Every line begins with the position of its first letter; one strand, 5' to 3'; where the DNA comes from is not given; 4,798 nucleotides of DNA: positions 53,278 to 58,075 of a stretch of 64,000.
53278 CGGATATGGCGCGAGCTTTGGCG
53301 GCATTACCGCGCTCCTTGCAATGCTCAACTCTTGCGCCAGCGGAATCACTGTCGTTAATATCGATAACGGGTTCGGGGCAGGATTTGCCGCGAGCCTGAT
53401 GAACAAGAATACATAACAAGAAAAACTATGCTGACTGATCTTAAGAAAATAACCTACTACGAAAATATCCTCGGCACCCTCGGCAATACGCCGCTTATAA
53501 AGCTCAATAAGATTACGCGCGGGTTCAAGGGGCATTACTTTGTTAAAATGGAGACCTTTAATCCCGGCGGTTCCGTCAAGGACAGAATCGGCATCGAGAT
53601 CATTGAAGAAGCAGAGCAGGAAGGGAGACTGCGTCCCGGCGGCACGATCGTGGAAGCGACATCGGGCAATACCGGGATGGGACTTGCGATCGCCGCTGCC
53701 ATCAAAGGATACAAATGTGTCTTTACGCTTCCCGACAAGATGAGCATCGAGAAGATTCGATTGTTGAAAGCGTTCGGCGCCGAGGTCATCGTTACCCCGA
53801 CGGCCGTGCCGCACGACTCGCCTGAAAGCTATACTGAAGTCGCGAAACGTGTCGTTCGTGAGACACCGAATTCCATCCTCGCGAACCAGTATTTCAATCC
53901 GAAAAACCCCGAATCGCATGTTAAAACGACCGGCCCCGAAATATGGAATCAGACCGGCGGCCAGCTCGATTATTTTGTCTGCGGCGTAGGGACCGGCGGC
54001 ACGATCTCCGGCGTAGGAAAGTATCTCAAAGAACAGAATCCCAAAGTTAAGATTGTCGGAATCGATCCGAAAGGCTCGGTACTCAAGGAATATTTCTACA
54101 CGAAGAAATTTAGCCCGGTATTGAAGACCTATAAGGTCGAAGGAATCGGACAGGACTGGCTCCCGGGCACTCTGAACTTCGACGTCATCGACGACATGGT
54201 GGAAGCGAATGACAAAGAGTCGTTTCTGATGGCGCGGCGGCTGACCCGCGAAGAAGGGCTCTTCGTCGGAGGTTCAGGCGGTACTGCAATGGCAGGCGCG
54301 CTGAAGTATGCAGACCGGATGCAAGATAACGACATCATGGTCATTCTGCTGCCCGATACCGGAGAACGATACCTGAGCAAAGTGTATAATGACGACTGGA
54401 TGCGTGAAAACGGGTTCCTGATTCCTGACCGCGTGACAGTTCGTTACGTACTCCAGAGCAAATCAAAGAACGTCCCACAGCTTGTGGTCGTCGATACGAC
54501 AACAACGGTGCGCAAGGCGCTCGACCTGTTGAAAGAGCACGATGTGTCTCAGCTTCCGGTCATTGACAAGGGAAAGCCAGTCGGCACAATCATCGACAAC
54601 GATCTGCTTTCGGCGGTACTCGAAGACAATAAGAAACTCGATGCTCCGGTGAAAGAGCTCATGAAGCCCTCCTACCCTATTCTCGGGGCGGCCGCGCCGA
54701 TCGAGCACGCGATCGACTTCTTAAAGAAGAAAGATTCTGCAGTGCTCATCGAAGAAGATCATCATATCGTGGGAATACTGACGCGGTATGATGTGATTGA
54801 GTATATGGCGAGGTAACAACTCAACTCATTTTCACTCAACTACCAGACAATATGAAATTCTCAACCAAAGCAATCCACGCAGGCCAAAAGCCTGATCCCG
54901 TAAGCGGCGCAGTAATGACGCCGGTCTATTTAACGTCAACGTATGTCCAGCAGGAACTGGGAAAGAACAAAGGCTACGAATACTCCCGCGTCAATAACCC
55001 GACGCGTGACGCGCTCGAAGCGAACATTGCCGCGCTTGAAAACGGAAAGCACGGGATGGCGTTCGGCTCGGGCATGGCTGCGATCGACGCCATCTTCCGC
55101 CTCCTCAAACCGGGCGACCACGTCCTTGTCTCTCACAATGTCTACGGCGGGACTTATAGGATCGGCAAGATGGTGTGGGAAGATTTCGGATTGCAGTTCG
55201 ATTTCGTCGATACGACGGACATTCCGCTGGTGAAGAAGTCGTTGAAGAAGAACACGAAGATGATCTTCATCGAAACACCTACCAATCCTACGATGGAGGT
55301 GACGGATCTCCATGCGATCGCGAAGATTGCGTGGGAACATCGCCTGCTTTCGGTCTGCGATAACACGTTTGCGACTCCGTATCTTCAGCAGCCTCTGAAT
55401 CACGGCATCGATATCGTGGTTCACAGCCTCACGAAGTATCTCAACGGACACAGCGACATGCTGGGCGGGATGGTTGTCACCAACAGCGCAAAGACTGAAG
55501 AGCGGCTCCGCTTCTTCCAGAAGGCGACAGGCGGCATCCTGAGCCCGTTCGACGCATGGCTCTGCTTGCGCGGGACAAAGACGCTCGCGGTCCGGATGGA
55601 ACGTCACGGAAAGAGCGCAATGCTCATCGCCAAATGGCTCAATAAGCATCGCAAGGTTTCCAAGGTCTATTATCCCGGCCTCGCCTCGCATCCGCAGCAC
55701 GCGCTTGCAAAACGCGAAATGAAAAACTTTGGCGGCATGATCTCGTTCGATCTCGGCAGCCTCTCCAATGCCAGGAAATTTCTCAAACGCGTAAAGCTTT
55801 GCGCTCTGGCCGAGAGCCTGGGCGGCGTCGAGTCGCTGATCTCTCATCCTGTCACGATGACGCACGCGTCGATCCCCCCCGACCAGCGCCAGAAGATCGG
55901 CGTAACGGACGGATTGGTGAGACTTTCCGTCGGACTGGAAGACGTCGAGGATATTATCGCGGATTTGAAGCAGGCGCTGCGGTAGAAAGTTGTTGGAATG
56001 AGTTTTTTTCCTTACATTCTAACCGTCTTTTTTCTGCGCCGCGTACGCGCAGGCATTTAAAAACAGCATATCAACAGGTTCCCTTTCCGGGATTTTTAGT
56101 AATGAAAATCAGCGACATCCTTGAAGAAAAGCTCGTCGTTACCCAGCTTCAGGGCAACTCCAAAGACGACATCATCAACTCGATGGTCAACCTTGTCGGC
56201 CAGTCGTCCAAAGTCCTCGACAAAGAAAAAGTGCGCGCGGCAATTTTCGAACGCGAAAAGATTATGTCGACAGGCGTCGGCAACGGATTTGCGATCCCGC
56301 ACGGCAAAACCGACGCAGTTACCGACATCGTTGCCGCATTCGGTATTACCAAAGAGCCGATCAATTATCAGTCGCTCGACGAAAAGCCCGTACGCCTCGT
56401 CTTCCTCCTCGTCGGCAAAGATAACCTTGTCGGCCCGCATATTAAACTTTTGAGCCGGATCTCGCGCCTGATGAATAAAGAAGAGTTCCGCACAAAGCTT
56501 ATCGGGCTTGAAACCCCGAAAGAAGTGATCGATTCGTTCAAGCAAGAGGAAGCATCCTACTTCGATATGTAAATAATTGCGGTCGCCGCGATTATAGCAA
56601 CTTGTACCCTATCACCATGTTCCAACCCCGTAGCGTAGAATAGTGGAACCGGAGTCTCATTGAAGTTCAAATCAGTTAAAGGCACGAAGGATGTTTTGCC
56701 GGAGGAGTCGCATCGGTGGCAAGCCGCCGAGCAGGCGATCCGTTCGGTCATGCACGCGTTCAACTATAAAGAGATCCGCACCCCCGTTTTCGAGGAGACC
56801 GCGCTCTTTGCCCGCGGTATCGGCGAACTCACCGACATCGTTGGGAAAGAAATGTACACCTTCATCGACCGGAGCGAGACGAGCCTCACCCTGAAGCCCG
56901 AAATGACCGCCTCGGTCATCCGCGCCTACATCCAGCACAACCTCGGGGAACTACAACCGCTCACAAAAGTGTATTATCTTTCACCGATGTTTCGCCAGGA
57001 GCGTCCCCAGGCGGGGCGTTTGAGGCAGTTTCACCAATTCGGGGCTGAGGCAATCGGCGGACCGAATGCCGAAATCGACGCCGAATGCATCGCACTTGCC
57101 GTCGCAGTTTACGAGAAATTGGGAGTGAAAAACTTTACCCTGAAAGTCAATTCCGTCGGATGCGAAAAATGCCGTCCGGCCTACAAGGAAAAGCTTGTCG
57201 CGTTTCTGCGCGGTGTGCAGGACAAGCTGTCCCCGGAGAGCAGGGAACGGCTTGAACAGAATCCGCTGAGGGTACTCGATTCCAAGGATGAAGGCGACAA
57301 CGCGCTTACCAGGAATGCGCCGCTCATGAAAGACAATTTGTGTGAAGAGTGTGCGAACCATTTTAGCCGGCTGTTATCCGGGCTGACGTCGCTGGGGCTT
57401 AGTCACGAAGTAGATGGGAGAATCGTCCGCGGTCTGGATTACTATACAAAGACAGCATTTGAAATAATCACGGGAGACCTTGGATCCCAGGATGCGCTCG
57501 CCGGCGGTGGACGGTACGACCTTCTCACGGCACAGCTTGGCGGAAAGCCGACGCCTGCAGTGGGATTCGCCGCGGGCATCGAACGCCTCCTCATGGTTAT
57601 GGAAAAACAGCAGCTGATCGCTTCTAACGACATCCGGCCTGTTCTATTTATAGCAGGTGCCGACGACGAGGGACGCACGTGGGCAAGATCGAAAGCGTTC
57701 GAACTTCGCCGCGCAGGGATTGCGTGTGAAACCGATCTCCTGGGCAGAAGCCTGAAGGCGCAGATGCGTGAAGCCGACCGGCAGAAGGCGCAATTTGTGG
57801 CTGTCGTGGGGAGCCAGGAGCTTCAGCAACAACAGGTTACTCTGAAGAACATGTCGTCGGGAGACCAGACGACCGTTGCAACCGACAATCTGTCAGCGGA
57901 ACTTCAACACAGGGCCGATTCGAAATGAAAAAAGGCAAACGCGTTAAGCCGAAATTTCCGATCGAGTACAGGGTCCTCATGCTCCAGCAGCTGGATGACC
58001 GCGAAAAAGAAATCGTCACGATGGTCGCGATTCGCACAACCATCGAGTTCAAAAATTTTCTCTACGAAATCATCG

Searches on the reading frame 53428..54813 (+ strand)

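Call 69: search_protein_families(library=pfam, proteins=[window:53428-54813:+], max_evalue=0.00001)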
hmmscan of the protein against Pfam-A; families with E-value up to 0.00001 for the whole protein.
window:53428-54813:+ (462 aa): 2 families
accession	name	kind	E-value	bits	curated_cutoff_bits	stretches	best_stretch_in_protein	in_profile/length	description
PF00291.31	PALP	-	6.6e-83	278.9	35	1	16-310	3-295/295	Pyridoxal-phosphate dependent enzyme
PF00571.33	CBS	-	1.3e-20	73.9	24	2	350-398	7-56/57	CBS domain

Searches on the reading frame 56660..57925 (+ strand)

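Call 69: search_protein_families(library=pfam, proteins=[window:56660-57925:+], max_evalue=0.00001)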
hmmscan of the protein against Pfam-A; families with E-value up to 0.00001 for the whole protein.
window:56660-57925:+ (422 aa): 3 families
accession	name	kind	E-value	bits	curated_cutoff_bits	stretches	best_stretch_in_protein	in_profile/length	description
PF13393.11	tRNA-synt_His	-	1.4e-46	159.6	25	1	8-310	1-308/308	Histidyl-tRNA synthetase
PF00587.30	tRNA-synt_2b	-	3.4e-16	60.3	29.3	1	66-314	1-175/179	tRNA synthetase class II core domain (G, H, P, S and T)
PF03129.25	HGTP_anticodon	-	4.4e-15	56.1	21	1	342-416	18-92/94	Anticodon binding domain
